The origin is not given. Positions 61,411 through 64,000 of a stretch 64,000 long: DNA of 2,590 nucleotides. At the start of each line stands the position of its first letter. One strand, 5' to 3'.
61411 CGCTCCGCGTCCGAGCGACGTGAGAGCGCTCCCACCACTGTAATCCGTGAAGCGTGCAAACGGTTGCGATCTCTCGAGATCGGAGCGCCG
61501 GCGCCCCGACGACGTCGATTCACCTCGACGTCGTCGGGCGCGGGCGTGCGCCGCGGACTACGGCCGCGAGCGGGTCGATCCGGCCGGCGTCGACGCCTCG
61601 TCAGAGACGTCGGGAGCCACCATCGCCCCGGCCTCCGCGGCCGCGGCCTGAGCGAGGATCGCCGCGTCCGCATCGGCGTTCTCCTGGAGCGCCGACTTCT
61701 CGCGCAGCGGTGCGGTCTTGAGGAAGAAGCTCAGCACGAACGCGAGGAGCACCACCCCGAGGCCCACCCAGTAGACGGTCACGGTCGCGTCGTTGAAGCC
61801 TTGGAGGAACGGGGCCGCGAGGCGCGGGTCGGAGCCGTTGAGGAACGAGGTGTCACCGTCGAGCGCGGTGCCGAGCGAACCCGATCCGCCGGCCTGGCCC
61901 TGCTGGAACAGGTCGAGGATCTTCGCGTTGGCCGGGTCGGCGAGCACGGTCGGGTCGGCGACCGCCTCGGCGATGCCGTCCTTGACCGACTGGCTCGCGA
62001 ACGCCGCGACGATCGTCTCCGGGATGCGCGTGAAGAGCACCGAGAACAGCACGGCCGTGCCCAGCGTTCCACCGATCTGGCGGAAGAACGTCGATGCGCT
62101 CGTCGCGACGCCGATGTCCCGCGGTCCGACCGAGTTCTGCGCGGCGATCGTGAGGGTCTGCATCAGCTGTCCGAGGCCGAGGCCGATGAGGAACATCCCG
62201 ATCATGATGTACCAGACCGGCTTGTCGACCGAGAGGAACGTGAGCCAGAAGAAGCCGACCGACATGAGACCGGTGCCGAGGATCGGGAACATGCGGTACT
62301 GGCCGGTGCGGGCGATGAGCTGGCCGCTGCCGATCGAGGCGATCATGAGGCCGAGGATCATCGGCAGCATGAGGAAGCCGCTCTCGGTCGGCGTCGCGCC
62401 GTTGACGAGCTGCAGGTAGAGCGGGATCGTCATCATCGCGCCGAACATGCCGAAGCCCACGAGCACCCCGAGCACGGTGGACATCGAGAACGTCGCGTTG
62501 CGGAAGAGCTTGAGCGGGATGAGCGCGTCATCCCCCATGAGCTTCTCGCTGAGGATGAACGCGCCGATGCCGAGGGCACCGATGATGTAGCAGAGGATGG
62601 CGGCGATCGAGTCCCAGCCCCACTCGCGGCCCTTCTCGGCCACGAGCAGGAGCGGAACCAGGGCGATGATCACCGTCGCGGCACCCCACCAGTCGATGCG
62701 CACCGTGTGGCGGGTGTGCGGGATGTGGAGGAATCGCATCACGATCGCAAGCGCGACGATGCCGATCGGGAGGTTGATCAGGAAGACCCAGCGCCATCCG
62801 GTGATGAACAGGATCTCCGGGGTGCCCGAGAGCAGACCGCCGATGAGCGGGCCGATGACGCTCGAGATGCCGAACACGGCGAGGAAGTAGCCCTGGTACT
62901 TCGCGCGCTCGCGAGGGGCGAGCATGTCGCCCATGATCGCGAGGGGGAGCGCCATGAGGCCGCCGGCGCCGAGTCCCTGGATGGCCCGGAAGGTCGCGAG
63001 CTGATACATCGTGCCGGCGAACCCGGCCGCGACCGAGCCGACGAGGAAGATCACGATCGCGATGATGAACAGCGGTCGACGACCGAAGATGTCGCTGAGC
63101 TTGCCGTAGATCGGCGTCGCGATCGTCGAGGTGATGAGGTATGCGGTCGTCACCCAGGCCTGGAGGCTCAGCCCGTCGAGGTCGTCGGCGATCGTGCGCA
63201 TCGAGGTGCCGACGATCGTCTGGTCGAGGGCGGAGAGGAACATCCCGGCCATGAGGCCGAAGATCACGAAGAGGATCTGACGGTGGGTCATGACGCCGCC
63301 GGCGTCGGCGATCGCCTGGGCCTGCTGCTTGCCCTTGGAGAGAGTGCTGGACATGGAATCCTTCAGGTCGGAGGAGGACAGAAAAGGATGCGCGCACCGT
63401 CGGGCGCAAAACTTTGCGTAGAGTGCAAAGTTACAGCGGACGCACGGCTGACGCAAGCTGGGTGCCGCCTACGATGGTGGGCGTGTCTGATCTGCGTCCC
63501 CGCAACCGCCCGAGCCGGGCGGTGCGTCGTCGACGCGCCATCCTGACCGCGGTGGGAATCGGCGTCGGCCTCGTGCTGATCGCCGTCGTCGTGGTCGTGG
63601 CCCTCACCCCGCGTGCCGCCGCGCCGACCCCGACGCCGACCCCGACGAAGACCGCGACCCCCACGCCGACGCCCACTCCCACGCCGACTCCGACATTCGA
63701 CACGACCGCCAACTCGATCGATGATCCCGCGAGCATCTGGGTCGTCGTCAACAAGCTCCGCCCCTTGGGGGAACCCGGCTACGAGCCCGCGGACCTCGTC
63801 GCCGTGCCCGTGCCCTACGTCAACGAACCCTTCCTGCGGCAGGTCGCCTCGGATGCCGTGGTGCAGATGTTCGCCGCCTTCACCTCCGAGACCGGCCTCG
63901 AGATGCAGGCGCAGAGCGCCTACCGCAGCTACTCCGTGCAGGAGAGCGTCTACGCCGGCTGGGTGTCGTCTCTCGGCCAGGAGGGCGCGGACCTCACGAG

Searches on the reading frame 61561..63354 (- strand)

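Call 21: search_protein_families(library=pfam, proteins=[window:61561-63354:-], max_evalue=0.001)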
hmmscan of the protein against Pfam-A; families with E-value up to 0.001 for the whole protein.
window:61561-63354:- (598 aa): 3 families
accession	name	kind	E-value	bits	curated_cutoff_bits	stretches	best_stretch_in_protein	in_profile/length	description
PF07690.21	MFS_1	-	7.1e-51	173.6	33.4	1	34-433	1-347/347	Major Facilitator Superfamily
PF00083.30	Sugar_tr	-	4.4e-10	39.5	22.3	1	63-206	46-189/452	Sugar (and other) transporter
PF06609.19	TRI12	-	2.7e-05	23.3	23.2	1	55-457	70-482/599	Fungal trichothecene efflux pump (TRI12)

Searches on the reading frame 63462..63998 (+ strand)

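Call 21: search_protein_families(library=pfam, proteins=[window:63462-63998:+], max_evalue=0.001)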
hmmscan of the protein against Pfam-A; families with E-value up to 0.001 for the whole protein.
window:63462-63998:+ (179 aa): 1 family
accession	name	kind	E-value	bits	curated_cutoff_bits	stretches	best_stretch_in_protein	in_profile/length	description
PF02557.22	VanY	-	7.2e-05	23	25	1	125-168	4-46/132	D-alanyl-D-alanine carboxypeptidase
